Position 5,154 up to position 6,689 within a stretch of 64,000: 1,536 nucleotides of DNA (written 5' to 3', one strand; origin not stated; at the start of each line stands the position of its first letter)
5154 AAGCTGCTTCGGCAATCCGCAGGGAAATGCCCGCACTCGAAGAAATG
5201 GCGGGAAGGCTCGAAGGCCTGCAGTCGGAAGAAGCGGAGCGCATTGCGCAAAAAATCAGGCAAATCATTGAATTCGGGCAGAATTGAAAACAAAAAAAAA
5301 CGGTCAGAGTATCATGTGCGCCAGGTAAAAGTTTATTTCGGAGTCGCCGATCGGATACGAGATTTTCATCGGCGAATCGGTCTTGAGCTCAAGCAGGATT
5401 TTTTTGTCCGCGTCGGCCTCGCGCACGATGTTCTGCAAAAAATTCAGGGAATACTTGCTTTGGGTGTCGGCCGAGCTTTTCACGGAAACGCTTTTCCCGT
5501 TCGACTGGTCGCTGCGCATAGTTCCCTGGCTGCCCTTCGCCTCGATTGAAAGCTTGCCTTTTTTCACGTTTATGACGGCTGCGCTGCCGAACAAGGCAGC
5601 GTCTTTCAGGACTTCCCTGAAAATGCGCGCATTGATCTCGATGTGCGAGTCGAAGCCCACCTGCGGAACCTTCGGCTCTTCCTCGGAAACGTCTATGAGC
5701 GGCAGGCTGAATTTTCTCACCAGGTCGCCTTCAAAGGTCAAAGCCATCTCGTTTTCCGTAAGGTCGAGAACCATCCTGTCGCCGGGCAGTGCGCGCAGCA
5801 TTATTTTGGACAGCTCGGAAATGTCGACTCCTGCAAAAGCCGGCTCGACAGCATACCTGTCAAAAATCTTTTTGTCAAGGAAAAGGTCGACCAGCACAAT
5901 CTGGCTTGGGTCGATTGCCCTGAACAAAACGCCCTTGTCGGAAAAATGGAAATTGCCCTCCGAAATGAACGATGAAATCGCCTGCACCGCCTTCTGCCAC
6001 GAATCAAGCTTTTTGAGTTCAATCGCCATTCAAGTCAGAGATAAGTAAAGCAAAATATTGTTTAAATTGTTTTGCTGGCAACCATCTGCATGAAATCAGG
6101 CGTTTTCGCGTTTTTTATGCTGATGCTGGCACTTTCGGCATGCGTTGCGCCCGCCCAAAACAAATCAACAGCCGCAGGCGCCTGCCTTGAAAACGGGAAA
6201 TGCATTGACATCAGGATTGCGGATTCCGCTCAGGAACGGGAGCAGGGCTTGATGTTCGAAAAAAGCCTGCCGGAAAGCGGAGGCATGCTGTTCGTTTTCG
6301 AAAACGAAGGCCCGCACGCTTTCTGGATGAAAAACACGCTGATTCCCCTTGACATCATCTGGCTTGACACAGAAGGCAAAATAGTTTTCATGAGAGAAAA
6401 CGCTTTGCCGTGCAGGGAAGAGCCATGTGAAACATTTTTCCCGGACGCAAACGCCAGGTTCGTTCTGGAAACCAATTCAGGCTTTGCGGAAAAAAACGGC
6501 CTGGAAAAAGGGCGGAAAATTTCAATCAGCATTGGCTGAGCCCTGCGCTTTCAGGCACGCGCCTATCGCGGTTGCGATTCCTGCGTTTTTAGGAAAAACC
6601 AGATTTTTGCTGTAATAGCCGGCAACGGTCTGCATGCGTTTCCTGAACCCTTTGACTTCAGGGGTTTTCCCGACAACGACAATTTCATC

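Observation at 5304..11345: Two divergent PCNA paralogs 4.5 kb apart, bracketing a bacterial-type pantothenate/CoA gene cluster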

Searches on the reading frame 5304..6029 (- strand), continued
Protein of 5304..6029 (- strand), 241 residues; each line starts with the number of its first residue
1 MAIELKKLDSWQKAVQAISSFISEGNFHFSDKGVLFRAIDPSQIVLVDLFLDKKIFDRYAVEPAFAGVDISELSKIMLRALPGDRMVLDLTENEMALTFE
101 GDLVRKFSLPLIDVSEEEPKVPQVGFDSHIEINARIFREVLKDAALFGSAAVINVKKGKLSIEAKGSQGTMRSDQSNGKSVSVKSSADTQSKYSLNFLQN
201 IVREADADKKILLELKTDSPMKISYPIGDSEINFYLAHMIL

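Call 56: search_solved_structures(query=A1, max_evalue=1e-10)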
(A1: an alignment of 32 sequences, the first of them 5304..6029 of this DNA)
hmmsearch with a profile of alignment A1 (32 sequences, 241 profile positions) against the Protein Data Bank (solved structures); distinct sequences matched with E-value up to 1e-10: 95 (the best 60 are shown).
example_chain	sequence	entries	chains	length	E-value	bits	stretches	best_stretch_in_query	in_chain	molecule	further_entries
3k4x_A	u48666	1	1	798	5e-69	235.5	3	6-237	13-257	Proliferating cell nuclear antigen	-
1ge8_A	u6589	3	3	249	8.5e-50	172.5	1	7-237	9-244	PROLIFERATION CELL NUCLEAR ANTIGEN | Proliferating Cell Nuclear Antigen | DNA polymerase sliding clamp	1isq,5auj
1iz4_A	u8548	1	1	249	2e-49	171.3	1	7-237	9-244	Proliferating cell nuclear antigen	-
6knb_C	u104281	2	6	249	3.1e-49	170.7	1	10-237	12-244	DNA polymerase sliding clamp 1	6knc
3lx1_A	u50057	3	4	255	3.3e-49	170.6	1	10-237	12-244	DNA polymerase sliding clamp 1 | DNA polymerase sliding clamp 1, Proliferating cell nuclear antigen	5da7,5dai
5a6d_A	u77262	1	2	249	1.3e-48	168.6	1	9-237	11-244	DNA POLYMERASE SLIDING CLAMP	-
7n5i_A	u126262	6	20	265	1.6e-48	168.3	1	9-237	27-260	DNA polymerase sliding clamp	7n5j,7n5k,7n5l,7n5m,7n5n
3a2f_B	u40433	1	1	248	3.2e-48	167.3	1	7-237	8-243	DNA polymerase sliding clamp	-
1iz5_A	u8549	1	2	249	3.2e-48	167.3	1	7-237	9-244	Proliferating cell nuclear antigen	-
6t7x_A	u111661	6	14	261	9.8e-48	165.7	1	7-237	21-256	DNA polymerase sliding clamp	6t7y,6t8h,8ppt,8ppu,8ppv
8gjf_A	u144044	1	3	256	1.8e-36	128.9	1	4-238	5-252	Proliferating cell nuclear antigen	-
8gj5_A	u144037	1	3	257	3.3e-36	128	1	4-238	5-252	Proliferating cell nuclear antigen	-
5tup_A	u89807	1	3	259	3.3e-36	128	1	4-238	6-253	Proliferating cell nuclear antigen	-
6qh1_A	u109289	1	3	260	9.9e-34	119.9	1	5-237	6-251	Proliferating cell nuclear antigen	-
7o1e_A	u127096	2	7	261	2.7e-33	118.5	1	4-237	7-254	Proliferating cell nuclear antigen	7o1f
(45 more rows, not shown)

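Call 64: find_related_loci(query=A1, collection=viral_contigs, flank=5000)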
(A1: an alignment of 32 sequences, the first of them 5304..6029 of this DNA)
Query A1 (241 aa) in viral_contigs; peptide patterns used: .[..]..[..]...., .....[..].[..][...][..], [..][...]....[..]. (x = any residue, [..] = any of these).
36 stretches matched a pattern, but none encodes a relative of the query by tblastn (E <= 1e-3).

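Call 65: search_protein_families(library=pfam, proteins=[L016:6158-7537:+, L020:6401-7570:+, L020:5906-6325:+, L012:1931-2509:+, L012:2752-3144:+, L080:6465-6785:+, L037:9551-9910:+, L035:8907-9866:+, L022:8422-9954:-], max_evalue=0.001)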
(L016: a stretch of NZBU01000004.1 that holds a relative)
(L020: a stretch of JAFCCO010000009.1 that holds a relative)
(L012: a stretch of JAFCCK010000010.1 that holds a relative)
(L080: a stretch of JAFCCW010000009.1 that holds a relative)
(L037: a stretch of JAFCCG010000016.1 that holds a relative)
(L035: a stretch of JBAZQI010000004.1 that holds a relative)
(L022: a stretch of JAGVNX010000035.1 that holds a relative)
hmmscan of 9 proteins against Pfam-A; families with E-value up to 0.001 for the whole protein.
L016:6158-7537:+ (460 aa): 2 families
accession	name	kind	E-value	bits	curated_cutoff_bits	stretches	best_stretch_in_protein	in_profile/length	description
PF04127.22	DFP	-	1.4e-54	185.2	22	1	251-433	1-185/186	DNA/pantothenate metabolism flavoprotein C-terminal domain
PF02441.25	Flavoprotein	-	4.1e-31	108.2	22.7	1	76-243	1-159/162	Flavoprotein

L020:6401-7570:+ (390 aa): 3 families
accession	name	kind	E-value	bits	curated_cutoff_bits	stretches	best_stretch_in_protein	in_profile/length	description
PF04127.22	DFP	-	8.3e-56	189.2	22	1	182-363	2-185/186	DNA/pantothenate metabolism flavoprotein C-terminal domain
PF02441.25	Flavoprotein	-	3.9e-34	118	22.7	1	6-169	1-155/162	Flavoprotein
PF01370.27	Epimerase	-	0.00058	19.8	20.9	0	208-280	7-83/240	NAD dependent epimerase/dehydratase family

L020:5906-6325:+ (140 aa): 2 families
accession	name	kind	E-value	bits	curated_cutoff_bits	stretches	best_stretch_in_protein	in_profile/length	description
PF07885.22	Ion_trans_2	-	1.1e-19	70.5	22.5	1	26-105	3-75/79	Ion channel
PF00520.37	Ion_trans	-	5.7e-09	36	25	1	24-109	138-235/241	Ion transport protein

L012:1931-2509:+ (193 aa): 5 families
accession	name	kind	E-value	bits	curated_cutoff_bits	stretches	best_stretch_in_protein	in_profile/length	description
PF12799.13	LRR_4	-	1.9e-17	63.3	27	2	96-138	1-44/44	Leucine Rich repeats (2 copies)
PF23598.1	LRR_14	-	7.2e-08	32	40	1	77-179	3-110/353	Leucine-rich repeat region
PF23952.1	LRR_EndoS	-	2e-05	25.2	27.9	0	144-170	27-53/116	Endo-beta-N-acetylglucosaminidase EndoS LRR domain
PF25019.1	LRR_R13L1-DRL21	-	7e-05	23.2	27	0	110-169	64-124/127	R13L1/DRL21 LRRs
PF13855.12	LRR_8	-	0.00025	21.2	27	0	76-129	3-60/61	Leucine rich repeat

L012:2752-3144:+ (131 aa): 3 families
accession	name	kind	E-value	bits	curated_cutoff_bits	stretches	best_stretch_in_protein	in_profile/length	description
PF07885.22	Ion_trans_2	-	6.7e-23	80.8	22.5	1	14-101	2-78/79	Ion channel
PF00520.37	Ion_trans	-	2.5e-08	33.9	25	1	10-98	132-231/241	Ion transport protein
PF00060.32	Lig_chan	-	0.00035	20.9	30.8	1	15-89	8-83/146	Ligand-gated ion channel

L080:6465-6785:+ (107 aa): 0 families

L037:9551-9910:+ (120 aa): 2 families
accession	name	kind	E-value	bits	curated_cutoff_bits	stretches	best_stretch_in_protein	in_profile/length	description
PF07885.22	Ion_trans_2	-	1.2e-19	70.4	22.5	1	14-84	2-75/79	Ion channel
PF00520.37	Ion_trans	-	0.00067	19.4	25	0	7-88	128-235/241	Ion transport protein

L035:8907-9866:+ (320 aa): 1 family
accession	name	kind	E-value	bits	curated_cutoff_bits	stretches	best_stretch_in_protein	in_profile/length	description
PF01699.29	Na_Ca_ex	-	1.7e-33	116.1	24.9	2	173-312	4-150/151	Sodium/calcium exchanger protein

L022:8422-9954:- (511 aa): 2 families
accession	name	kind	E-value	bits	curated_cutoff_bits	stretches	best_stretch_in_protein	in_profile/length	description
PF04055.27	Radical_SAM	-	1.7e-15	58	29.5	1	206-361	3-156/166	Radical SAM superfamily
PF02310.24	B12-binding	-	5.5e-13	49.3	32.1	1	31-141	12-121/121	B12 binding domain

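Call 77: fold_search(model_id=the predicted structure, library=pdb)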
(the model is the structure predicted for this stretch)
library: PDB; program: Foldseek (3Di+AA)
matches with E <= 10: 1217; with E <= 0.001: 532
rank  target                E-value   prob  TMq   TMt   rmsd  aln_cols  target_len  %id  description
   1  7n5i_A                1.6e-24  1.00  0.93  0.90   1.9       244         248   27  PCNA from Thermococcus gammatolerans: crystal I, collection 1, 1.95 A, 5.22 MGy (released 2022-05-04)
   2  5a6d_A                5.1e-24  1.00  0.93  0.91   1.8       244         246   28  Proliferating Cell Nuclear Antigen, PCNA, from Thermococcus gammatolerans (released 2016-07-06)
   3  3lx1                  8.2e-24  1.00  0.93  0.92   1.8       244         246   27  Crystal Structure analysis of PCNA1 from Thermococcus kodakaraensis tk0535 (released 2011-01-26)
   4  7n5i_B                1.1e-23  1.00  0.93  0.91   1.8       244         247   27  PCNA from Thermococcus gammatolerans: crystal I, collection 1, 1.95 A, 5.22 MGy (released 2022-05-04)
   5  3a2f_B                1.4e-23  1.00  0.91  0.89   2.1       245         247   25  Crystal Structure of Pyrococcus furiosus DNA polymerase/PCNA monomer mutant complex (released 2009-11-03)
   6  1iz5_A                2.8e-23  1.00  0.86  0.87   2.6       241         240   26  Pyrococcus furiosus PCNA mutant (Met73Leu, Asp143Ala, Asp147Ala): orthorhombic form (released 2003-04-01)
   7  5da7_A                3.1e-23  1.00  0.89  0.87   2.5       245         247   27  monomeric PCNA bound to a small protein inhibitor (released 2016-05-11)
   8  1isq_A                5.9e-23  1.00  0.88  0.88   2.4       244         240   26  Pyrococcus furiosus PCNA complexed with RFCL PIP-box peptide (released 2002-10-23)
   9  3lx2_A                6.3e-23  1.00  0.93  0.91   1.8       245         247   24  Crystal Structure analysis of PCNA from Thermococcus kodakaraensis tk0582 (released 2011-01-26)
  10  1iz4                  1.1e-22  1.00  0.88  0.88   2.6       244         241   26  Pyrococcus furiosus PCNA mutant (Met73Leu/Asp143Ala): tetragonal form (released 2003-04-01)
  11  5iy4_A                2.0e-22  1.00  0.92  0.89   1.9       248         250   24  Crystal structure of human PCNA in complex with the PIP box of DVC1 (released 2016-06-08)
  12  1ge8                  2.0e-22  1.00  0.91  0.92   1.7       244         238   24  PROLIFERATING CELL NUCLEAR ANTIGEN (PCNA) HOMOLOG FROM PYROCOCCUS FURIOSUS (released 2001-01-24)
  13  6t8h_C                3.1e-22  1.00  0.93  0.91   1.8       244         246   24  Cryo-EM structure of the DNA-bound PolD-PCNA processive complex from P. abyssi (released 2020-03-04)
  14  9n3l                  3.7e-22  1.00  0.91  0.90   2.0       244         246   24  Co-crystal structure of PCNA bound to HSP90alpha inhibitor, SNX2112 (released 2026-02-25)
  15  6hvo_B                4.5e-22  1.00  0.92  0.88   2.0       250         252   24  Crystal structure of human PCNA in complex with three peptides of p12 subunit of human polymerase delta (released 2019-01-23)
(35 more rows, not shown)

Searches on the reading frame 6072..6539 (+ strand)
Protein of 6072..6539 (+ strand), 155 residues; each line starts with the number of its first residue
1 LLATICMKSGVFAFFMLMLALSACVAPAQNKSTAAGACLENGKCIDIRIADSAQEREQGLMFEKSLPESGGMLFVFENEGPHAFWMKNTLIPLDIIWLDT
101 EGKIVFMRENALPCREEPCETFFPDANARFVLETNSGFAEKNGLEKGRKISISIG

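Call 3: search_protein_families(library=pfam, proteins=[window:6072-6539:+], max_evalue=0.01)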
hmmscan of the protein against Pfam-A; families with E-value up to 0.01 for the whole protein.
window:6072-6539:+ (155 aa): 1 family
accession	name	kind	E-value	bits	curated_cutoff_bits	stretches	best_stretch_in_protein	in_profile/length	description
PF02643.20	DUF192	-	1.3e-33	115.4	27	1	45-152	1-96/96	Uncharacterized ACR, COG1430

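Call 20: search_protein_families(library=ncbifam, proteins=[window:6072-6539:+], max_evalue=0.001)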
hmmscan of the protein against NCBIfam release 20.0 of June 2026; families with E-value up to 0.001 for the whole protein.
window:6072-6539:+ (155 aa): 1 family
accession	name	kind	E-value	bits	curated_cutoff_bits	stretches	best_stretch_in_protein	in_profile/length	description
NF002996.0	PRK03760.1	equivalog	4.6e-10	39.4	146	1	45-152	15-116/121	hypothetical protein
